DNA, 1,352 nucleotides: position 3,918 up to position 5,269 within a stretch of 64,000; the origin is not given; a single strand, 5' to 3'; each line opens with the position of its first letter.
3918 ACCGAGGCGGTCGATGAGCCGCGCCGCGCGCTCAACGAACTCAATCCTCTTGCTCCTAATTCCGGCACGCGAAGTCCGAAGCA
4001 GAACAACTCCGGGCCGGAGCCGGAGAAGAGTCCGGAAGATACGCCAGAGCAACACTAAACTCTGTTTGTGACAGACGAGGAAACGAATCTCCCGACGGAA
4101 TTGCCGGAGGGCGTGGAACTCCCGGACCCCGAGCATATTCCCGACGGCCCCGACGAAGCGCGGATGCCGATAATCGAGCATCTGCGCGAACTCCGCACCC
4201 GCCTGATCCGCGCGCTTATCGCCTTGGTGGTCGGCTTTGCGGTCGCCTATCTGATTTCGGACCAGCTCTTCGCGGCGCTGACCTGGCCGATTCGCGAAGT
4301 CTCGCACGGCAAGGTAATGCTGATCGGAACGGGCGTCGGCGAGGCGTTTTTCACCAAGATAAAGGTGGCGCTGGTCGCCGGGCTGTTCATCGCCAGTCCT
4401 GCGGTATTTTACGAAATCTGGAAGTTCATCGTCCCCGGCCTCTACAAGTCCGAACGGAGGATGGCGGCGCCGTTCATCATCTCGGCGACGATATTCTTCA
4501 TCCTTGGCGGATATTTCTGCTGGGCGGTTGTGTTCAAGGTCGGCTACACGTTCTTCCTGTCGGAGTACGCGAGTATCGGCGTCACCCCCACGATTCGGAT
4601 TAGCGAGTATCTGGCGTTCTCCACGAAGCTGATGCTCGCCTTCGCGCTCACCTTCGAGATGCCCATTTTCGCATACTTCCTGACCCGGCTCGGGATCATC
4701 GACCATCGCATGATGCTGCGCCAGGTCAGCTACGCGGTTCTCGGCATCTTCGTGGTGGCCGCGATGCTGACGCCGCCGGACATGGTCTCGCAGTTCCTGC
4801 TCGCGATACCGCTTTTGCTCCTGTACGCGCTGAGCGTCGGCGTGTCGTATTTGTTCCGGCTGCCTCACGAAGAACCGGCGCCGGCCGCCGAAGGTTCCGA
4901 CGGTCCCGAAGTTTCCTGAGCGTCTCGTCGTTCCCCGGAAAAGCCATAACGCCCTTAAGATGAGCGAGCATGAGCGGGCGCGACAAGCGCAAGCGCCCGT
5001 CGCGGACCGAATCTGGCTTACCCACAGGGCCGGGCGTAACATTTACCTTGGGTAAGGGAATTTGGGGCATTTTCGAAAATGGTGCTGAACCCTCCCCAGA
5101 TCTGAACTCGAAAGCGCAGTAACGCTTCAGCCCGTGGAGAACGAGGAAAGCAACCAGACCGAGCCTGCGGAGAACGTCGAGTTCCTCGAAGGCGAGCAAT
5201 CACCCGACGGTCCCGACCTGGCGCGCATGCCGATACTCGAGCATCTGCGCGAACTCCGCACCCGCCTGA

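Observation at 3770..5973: Tandem duplication of a tatA-tatC unit leaving two ~85%-identical tatC genes and a vestigial tatA start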

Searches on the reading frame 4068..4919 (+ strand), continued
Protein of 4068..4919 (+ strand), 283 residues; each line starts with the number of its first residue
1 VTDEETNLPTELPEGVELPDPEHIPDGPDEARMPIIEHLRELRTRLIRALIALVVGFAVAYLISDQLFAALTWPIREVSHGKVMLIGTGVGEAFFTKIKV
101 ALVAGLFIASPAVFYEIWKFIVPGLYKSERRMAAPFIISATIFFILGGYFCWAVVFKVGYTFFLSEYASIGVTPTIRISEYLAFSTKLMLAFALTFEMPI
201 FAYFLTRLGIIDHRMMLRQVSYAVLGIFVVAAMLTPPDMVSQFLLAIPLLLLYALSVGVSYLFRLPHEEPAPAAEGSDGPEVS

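Call 30: search_protein_families(library=ncbifam, proteins=[window:4068-4916:+], max_evalue=0.01)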
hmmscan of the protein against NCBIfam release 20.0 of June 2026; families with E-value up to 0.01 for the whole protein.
window:4068-4916:+ (283 aa): 3 families
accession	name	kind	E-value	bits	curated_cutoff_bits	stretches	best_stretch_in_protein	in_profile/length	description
TIGR00945.1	tatC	equivalog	2.4e-58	197.6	132.7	1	35-253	1-215/215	twin-arginine translocase subunit TatC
NF008174.0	PRK10921.1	equivalog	3.3e-48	164.5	432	1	32-262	6-235/258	Sec-independent protein translocase subunit TatC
TIGR01912.1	TatC-Arch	equivalog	1e-42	146.4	192.6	1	38-260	5-229/234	Sec-independent protein translocase TatC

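Call 32: find_encoding_contigs(protein=P0002, flank=3000, max_places=2)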
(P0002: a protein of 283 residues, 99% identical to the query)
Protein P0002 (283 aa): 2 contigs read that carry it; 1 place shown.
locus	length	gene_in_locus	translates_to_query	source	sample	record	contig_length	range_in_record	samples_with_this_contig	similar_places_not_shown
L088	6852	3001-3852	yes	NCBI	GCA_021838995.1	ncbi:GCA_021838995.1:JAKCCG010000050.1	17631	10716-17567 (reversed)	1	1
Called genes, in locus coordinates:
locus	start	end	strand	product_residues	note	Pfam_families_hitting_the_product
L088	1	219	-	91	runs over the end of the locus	-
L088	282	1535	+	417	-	PF01120:Alpha_L_fucos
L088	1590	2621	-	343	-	PF00850:Hist_deacetyl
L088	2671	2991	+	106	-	PF02416:TatA_B_E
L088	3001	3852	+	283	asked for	PF00902:TatC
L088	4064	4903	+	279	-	PF00902:TatC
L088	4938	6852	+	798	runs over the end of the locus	PF09137:Glucodextran_N, PF00723:Glyco_hydro_15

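Call 52: find_encoding_contigs(protein=P0043, flank=5000, max_places=2)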
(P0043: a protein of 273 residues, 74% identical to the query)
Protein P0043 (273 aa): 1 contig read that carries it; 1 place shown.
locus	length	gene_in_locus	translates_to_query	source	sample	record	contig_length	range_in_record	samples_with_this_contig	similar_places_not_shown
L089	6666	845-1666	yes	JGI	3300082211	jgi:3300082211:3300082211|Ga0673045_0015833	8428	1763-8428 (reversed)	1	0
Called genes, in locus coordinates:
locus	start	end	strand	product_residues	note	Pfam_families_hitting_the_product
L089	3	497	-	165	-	?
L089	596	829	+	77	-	PF02416:TatA_B_E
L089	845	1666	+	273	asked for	PF00902:TatC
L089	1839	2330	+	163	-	-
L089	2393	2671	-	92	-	PF16256:DUF4911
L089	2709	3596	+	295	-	PF01656:CbiA (weak), PF02374:ArsA_ATPase (weak)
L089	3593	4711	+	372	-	PF02374:ArsA_ATPase, PF10609:ParA (faint), PF01656:CbiA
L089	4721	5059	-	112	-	PF05597:Phasin (weak)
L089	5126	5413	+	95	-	-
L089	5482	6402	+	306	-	PF00296:Bac_luciferase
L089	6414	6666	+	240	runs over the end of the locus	-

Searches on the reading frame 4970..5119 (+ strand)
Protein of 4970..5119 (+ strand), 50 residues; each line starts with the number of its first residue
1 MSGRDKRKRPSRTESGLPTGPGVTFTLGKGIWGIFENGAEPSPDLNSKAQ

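Call 5: search_protein_families(library=pfam, proteins=[window:4970-5119:+], max_evalue=0.01)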
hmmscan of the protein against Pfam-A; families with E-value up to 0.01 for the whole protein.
window:4970-5119:+ (50 aa): 0 families
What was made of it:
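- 4920..5133 (+): Spacer between the two copies, with no intact gene. The first roughly 137 bp are of unknown origin. The 50-aa ORF at 4970-5122 has no Pfam hit (call 5).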
